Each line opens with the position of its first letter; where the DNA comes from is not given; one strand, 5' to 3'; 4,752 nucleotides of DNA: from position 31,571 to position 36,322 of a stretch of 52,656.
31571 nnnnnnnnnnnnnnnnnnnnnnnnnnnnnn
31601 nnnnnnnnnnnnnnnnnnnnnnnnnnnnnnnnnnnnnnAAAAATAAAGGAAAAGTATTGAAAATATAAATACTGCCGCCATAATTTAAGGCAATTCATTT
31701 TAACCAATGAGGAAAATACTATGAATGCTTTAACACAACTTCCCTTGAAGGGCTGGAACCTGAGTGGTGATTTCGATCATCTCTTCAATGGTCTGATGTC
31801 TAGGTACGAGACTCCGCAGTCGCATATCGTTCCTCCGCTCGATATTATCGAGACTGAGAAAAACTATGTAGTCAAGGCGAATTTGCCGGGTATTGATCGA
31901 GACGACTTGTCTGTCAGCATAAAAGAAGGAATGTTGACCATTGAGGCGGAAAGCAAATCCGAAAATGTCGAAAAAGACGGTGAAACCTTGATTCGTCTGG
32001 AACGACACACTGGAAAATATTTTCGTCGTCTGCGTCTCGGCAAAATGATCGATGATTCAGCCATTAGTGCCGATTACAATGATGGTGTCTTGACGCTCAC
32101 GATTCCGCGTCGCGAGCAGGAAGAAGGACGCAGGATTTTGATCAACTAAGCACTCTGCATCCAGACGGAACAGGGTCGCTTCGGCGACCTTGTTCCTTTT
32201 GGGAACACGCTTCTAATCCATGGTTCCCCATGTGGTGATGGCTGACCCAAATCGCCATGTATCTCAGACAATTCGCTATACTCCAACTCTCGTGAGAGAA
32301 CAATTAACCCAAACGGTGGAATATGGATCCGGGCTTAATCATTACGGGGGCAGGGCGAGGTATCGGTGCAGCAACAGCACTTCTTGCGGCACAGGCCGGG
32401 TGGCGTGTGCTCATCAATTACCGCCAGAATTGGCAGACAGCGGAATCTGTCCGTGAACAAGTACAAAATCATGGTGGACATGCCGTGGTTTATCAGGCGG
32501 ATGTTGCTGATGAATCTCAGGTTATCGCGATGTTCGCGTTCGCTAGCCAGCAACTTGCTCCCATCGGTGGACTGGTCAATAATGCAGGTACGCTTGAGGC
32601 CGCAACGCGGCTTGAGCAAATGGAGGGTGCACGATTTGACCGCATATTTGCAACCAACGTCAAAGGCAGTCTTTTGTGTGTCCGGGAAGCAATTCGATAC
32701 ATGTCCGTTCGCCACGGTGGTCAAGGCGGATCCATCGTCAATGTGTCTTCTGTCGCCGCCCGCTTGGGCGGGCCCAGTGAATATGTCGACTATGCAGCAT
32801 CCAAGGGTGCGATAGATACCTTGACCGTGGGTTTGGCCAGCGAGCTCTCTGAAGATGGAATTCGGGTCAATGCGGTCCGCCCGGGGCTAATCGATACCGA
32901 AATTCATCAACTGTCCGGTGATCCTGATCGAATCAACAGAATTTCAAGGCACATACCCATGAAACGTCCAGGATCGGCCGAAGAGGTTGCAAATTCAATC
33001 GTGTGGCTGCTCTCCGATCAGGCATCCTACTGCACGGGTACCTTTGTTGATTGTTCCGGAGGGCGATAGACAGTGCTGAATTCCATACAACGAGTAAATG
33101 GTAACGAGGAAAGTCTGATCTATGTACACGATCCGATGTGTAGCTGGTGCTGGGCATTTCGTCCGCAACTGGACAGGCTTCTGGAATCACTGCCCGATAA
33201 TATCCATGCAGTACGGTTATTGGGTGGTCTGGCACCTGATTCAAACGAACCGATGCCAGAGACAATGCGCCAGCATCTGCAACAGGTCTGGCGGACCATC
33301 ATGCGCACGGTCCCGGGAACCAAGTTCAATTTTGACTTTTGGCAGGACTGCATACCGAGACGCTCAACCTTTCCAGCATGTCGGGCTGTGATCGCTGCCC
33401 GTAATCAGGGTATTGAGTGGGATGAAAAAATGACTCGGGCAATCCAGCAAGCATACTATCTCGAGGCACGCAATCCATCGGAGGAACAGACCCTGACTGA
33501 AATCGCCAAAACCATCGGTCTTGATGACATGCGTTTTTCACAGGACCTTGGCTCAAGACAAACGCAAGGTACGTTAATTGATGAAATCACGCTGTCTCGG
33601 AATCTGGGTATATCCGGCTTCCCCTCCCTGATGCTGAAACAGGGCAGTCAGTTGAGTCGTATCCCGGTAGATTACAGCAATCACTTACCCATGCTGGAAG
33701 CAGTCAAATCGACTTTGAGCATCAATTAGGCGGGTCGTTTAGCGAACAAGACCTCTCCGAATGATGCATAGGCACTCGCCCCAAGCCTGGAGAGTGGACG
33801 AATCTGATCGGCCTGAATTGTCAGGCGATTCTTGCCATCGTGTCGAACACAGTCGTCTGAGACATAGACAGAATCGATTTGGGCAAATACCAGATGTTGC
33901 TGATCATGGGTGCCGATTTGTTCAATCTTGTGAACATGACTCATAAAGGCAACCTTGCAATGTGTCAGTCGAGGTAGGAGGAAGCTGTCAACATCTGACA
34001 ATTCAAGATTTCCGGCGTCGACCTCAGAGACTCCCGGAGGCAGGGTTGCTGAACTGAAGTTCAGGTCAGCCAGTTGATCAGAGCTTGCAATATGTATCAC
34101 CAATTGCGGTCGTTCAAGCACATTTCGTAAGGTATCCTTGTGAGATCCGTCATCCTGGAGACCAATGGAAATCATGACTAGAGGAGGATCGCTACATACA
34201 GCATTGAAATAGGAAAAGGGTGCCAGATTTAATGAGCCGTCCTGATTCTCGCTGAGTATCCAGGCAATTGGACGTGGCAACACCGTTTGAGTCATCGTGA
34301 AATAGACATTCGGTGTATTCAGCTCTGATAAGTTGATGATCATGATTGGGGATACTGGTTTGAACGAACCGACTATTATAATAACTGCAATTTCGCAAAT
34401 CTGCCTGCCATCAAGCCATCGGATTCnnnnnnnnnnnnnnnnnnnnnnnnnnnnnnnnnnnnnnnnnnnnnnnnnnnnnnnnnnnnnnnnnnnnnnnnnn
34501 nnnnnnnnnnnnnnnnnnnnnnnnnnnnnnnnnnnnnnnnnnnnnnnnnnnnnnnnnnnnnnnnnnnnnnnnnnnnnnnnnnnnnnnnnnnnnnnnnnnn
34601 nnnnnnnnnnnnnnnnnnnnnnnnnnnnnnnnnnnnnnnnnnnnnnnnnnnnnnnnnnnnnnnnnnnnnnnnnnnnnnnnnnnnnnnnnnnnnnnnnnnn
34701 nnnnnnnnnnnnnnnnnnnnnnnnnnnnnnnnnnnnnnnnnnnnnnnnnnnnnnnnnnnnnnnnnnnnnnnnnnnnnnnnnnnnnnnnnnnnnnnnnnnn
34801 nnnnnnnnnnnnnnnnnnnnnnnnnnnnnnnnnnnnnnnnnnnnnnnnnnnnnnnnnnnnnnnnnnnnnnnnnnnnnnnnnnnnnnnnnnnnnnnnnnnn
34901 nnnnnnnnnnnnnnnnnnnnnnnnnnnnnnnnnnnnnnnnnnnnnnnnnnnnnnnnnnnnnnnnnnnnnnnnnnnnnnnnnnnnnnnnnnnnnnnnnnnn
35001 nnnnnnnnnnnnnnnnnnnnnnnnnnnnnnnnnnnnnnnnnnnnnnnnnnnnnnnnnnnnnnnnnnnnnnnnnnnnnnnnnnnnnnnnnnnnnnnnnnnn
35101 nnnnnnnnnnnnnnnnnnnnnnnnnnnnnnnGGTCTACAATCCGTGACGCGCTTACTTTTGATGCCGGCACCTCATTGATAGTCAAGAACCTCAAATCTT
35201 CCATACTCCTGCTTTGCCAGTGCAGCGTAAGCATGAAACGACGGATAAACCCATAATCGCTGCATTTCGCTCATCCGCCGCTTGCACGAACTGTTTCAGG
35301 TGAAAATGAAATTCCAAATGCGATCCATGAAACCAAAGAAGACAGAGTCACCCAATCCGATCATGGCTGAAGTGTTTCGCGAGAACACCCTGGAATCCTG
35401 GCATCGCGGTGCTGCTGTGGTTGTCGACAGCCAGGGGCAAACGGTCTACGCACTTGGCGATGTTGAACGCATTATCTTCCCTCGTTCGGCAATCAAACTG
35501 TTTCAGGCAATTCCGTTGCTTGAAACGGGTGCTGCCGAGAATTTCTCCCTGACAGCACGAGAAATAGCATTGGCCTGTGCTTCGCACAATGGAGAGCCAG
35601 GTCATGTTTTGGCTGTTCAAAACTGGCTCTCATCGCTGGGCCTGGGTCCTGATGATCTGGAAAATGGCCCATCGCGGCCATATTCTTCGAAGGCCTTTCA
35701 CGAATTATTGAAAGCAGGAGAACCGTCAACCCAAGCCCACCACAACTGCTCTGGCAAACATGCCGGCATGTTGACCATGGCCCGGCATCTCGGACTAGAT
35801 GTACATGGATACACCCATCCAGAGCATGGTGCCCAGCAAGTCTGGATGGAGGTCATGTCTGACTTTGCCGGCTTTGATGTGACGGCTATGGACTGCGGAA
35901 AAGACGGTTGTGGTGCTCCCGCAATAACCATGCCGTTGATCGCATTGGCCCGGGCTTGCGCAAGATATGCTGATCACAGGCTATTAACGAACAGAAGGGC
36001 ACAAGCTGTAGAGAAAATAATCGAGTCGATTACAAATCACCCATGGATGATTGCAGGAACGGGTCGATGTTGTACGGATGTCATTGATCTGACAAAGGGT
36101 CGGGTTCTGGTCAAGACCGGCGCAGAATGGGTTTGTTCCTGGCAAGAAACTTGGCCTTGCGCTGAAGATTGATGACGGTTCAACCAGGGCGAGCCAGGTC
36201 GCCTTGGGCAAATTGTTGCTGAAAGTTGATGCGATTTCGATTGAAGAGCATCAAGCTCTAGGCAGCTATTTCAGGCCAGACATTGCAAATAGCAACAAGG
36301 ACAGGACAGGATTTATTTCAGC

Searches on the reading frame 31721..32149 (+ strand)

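Call 87: search_protein_families(library=pfam, proteins=[window:31721-32149:+], max_evalue=0.001)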
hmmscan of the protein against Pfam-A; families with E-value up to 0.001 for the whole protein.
window:31721-32149:+ (142 aa): 2 families
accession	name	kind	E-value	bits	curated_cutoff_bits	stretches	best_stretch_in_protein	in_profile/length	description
PF00011.27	HSP20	-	2.2e-22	79.5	20.8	1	41-141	1-101/102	Hsp20/alpha crystallin family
PF17886.7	ArsA_HSP20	-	9.8e-06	25.5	22.5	1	47-125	2-60/63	HSP20-like domain found in ArsA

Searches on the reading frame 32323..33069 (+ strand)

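Call 30: search_protein_families(library=pfam, proteins=[window:32323-33069:+], max_evalue=0.001)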
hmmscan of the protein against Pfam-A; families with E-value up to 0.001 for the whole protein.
window:32323-33069:+ (248 aa): 4 families
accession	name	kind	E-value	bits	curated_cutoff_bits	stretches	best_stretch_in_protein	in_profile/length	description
PF13561.12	adh_short_C2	-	1.8e-56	191.8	27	1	9-247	1-234/236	Enoyl-(Acyl carrier protein) reductase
PF00106.31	adh_short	-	1.2e-49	168.9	26.6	1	6-196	4-188/195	short chain dehydrogenase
PF08659.16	KR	-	3.7e-14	53.5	22.6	1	6-168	4-160/180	KR domain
PF23441.1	SDR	-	9e-09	35.5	27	1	5-247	11-254/258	SDR-like rossmann domain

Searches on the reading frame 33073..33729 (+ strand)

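Call 87: search_protein_families(library=pfam, proteins=[window:33073-33729:+], max_evalue=0.001)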
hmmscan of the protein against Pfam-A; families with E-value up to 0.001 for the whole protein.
window:33073-33729:+ (218 aa): 2 families
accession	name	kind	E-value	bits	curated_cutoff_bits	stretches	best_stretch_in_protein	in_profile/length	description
PF13743.12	Thioredoxin_5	-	4.6e-17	62.8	27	1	20-188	5-163/186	Thioredoxin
PF01323.26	DSBA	-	1.3e-14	54.9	25.6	1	19-190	6-173/191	DSBA-like thioredoxin domain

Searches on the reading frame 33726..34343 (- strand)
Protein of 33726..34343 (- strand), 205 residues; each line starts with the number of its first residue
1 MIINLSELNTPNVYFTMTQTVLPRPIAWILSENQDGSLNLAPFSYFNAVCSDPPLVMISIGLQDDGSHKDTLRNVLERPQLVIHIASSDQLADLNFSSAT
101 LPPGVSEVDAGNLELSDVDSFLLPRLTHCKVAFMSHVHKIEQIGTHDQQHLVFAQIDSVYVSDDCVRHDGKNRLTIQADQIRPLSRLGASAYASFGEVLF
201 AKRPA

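Call 87: search_protein_families(library=pfam, proteins=[window:33726-34343:-], max_evalue=0.001)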
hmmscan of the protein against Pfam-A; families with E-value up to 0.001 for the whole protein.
window:33726-34343:- (205 aa): 1 family
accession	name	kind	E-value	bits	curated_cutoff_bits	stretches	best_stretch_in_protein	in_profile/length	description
PF01613.24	Flavin_Reduct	-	1.5e-14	54.9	27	1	22-164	4-136/153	Flavin reductase like domain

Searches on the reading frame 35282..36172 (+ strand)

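Call 30: search_protein_families(library=pfam, proteins=[window:35282-36172:+], max_evalue=0.001)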
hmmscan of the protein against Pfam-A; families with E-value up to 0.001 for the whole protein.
window:35282-36172:+ (296 aa): 1 family
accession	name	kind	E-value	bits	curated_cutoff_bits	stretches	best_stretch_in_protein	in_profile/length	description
PF06089.17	Asparaginase_II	-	4.1e-91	305.8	25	1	29-284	1-255/322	L-asparaginase II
